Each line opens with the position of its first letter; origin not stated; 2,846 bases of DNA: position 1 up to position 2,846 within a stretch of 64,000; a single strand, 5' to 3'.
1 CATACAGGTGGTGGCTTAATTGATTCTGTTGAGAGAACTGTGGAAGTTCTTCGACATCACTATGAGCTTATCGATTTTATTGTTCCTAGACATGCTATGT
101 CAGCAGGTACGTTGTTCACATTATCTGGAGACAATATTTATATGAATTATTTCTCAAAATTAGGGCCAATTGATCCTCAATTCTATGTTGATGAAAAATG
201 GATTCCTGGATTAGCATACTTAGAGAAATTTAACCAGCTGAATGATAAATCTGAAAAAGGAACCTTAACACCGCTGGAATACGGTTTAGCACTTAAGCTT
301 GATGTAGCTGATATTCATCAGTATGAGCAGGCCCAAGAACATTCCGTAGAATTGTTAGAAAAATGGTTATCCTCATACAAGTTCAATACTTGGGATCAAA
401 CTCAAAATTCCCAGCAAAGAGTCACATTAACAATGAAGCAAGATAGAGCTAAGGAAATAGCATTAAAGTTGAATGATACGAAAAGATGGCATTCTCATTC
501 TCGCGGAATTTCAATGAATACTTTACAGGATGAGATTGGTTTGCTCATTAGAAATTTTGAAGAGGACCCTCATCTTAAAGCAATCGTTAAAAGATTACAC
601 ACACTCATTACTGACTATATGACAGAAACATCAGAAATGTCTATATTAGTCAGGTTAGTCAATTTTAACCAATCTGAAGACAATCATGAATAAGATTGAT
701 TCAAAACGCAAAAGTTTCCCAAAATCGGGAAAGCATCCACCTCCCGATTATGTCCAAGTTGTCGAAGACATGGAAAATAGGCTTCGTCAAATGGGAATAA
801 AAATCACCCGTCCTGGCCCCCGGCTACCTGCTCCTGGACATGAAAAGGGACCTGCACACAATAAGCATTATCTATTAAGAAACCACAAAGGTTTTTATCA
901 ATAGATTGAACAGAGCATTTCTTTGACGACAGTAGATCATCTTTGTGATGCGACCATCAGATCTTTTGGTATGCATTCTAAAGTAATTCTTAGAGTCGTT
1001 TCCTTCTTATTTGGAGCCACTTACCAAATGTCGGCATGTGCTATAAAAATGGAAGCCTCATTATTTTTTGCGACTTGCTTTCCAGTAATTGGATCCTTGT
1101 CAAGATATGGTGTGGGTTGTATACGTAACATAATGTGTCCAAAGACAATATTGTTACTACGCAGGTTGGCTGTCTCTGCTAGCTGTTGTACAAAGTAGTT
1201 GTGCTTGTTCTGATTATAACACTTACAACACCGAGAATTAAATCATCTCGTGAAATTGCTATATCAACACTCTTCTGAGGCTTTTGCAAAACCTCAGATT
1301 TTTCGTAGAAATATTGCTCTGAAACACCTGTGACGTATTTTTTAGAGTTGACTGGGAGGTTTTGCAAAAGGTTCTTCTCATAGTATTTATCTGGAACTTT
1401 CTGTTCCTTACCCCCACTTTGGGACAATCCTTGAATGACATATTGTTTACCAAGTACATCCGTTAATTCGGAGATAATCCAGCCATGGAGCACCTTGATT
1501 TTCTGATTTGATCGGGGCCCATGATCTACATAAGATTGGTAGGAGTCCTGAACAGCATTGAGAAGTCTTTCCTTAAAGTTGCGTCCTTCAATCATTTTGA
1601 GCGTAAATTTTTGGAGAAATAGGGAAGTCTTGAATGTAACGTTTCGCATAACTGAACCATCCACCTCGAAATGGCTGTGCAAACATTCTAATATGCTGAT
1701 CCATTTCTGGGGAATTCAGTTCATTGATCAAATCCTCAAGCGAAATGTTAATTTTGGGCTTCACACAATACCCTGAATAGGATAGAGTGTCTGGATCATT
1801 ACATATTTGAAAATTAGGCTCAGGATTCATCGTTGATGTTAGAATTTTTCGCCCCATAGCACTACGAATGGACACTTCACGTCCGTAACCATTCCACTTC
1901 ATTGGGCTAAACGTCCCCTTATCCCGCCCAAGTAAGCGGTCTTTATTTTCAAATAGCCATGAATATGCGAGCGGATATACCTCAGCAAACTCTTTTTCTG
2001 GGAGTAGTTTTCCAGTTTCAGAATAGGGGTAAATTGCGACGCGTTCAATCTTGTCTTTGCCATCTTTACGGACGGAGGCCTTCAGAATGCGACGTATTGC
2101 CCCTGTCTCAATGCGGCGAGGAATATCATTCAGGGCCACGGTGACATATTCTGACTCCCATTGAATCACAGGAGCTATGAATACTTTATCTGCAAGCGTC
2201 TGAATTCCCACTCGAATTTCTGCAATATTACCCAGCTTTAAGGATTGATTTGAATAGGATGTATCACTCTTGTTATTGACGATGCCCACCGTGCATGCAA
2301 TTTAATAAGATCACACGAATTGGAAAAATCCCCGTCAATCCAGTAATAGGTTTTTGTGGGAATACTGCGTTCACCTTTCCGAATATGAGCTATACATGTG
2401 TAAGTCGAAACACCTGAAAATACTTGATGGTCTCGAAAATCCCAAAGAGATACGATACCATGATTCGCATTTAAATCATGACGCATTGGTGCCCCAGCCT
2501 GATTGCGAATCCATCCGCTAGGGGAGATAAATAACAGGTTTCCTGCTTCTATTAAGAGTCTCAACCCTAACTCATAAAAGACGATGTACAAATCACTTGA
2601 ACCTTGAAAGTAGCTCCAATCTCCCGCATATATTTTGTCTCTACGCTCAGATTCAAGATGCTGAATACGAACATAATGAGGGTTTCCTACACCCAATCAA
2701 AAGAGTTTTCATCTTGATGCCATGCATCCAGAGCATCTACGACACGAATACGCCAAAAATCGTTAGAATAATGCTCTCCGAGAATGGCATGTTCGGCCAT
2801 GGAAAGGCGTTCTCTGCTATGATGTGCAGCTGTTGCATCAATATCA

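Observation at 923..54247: Selective decay: nearly every accessory gene is a pseudogene while ~30 core genes are intact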

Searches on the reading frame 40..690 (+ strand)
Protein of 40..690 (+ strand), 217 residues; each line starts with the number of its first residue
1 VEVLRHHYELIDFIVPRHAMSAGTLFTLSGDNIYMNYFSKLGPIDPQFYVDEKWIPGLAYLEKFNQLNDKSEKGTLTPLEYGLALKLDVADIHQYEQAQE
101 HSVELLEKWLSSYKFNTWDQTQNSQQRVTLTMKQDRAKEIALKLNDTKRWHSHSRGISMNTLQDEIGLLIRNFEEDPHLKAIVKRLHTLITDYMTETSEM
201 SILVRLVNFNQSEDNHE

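Call 14: search_protein_families(library=pfam, proteins=[window:40-690:+], max_evalue=0.0001)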
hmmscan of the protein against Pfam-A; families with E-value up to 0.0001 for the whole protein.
window:40-690:+ (217 aa): 1 family
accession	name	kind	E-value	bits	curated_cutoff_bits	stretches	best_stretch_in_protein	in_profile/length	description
PF01972.22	SDH_protease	-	1e-08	35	31.3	1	3-49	114-160/286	ClpP-like SDH-type serine proteinase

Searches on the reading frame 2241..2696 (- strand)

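Call 11: search_protein_families(library=pfam, proteins=[window:2241-2696:-], max_evalue=0.01)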
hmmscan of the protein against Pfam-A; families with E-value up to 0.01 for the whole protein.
window:2241-2696:- (152 aa): 1 family
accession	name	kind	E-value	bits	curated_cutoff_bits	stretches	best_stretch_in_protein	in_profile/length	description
PF07669.17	Eco57I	-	2.3e-16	60.8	25.3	1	3-93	79-171/171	Eco57I restriction-modification methylase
